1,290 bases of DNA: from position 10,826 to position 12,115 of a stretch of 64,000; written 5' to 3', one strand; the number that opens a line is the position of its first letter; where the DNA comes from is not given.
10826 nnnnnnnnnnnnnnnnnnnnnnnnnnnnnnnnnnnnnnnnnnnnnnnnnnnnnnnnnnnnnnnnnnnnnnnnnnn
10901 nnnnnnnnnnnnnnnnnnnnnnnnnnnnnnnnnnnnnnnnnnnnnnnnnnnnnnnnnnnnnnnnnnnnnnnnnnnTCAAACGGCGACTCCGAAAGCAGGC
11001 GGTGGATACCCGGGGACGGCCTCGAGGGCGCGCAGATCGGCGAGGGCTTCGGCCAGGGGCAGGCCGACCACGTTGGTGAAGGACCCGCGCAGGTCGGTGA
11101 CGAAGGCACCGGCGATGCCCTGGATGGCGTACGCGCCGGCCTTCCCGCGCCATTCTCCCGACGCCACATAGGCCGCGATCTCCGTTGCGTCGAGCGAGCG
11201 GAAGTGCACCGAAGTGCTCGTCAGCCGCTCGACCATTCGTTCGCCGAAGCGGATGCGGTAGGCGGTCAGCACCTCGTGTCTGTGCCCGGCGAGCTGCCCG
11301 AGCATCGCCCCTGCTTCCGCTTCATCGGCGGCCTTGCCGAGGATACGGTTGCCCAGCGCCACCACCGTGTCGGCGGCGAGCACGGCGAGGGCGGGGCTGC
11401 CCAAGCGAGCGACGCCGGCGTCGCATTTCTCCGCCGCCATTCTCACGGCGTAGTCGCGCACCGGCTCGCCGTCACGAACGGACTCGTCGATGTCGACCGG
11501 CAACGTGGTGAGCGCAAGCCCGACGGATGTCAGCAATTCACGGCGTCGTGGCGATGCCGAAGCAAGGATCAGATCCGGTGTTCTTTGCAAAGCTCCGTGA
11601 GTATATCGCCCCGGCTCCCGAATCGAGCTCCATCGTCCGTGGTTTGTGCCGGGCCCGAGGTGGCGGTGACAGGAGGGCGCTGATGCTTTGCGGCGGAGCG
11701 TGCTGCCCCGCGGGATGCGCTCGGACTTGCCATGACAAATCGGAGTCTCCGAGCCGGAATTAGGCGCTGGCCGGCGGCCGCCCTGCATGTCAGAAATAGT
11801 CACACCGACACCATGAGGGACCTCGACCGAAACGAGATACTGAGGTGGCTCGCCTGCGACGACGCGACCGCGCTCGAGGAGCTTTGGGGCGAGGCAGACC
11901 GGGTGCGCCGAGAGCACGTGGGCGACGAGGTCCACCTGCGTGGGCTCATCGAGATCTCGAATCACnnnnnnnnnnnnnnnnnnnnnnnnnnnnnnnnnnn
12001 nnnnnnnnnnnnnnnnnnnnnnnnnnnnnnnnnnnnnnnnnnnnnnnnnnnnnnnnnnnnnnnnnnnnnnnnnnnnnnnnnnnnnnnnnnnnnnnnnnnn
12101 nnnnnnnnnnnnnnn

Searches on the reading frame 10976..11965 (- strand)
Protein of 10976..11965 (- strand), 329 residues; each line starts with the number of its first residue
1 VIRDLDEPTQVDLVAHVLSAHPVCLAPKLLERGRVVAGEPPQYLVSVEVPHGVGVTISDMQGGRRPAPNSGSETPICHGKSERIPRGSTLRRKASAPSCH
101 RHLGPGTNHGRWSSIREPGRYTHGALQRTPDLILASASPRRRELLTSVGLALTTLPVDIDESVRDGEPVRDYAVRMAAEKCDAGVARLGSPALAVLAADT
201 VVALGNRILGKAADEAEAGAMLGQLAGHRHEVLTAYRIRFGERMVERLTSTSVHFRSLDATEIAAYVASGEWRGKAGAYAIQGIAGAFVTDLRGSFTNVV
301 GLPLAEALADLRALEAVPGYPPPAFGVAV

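Call 79: search_protein_families(library=pfam, proteins=[window:10976-11965:-], max_evalue=0.0001)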
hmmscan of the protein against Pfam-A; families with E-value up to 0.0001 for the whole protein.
window:10976-11965:- (329 aa): 1 family
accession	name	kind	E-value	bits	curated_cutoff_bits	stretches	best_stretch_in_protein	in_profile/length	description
PF02545.19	Maf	-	1.4e-52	178.6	27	1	132-312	2-185/187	Maf-like protein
